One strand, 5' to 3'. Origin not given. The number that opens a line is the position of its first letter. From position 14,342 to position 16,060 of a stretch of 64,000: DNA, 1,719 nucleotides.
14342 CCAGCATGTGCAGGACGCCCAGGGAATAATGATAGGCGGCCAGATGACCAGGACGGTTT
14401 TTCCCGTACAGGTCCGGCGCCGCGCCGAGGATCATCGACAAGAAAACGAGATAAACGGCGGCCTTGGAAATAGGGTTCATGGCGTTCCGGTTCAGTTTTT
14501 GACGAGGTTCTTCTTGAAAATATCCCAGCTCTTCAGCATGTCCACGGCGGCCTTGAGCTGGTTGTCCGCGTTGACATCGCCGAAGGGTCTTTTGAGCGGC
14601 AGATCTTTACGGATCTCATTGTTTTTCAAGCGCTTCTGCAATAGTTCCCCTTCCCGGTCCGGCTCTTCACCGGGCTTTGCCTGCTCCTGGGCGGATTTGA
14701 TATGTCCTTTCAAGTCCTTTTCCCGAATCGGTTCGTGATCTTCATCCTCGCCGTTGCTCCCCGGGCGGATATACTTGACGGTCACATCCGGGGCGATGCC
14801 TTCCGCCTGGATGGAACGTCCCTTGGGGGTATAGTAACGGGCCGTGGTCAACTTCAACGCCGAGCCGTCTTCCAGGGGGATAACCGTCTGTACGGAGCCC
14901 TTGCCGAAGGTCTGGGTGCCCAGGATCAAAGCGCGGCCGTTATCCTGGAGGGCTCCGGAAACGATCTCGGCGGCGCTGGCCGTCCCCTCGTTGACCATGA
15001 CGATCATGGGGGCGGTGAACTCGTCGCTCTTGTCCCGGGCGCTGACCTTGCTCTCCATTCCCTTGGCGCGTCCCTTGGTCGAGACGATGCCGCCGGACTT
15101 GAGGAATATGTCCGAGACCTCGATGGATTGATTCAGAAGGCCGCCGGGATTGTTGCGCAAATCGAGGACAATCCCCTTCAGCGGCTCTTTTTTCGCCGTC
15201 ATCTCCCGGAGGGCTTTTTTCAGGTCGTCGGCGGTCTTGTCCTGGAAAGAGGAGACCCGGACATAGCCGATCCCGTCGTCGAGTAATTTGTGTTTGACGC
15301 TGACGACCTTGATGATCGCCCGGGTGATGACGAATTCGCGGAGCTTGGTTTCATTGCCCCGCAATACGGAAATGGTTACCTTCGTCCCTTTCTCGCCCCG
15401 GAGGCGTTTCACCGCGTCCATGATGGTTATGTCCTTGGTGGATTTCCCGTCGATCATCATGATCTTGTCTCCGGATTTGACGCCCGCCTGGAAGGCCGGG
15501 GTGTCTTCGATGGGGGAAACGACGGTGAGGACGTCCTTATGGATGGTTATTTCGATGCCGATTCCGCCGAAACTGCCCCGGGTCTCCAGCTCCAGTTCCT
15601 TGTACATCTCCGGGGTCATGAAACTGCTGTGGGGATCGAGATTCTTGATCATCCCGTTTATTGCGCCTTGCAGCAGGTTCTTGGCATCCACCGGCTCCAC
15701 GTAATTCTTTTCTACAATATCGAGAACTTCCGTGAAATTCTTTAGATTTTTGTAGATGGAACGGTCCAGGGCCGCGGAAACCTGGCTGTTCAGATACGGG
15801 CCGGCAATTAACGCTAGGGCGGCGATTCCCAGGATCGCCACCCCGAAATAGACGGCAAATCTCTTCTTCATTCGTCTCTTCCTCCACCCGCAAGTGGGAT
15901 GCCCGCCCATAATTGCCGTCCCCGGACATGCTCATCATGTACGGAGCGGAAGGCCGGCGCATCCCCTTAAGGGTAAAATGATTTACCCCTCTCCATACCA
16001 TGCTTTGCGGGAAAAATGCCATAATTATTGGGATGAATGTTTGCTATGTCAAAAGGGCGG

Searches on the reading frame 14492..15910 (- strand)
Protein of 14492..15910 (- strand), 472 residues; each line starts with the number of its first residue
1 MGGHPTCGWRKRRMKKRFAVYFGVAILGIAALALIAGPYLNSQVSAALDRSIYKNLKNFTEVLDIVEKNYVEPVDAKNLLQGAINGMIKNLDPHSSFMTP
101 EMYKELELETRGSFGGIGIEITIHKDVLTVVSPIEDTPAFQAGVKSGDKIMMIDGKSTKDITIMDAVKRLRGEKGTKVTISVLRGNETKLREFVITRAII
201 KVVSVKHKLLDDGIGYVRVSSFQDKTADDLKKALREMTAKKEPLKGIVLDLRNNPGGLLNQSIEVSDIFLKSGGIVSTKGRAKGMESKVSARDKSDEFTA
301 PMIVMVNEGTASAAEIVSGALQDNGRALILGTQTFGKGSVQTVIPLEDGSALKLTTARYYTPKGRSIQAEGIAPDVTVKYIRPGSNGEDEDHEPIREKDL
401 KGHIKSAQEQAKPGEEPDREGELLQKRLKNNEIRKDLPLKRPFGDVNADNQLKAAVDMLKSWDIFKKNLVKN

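Call 4: search_protein_families(library=pfam, proteins=[window:14492-15910:-])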
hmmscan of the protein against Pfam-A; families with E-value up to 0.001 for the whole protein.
window:14492-15910:- (472 aa): 5 families
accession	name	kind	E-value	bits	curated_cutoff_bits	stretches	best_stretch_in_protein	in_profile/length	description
PF03572.23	Peptidase_S41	-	4.7e-59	199.1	24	1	214-378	2-165/165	Peptidase family S41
PF13180.12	PDZ_2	-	8e-14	52.1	27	1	115-189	1-74/80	PDZ domain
PF22694.1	CtpB_N-like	-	6.9e-11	42.9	27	1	51-100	35-83/85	Activating protease CtpB N-terminal domain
PF17820.7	PDZ_6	-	1.1e-08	35.1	27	1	130-184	2-54/54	PDZ domain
PF00595.29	PDZ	-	1.5e-08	35.3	23.2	1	109-182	5-80/81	PDZ domain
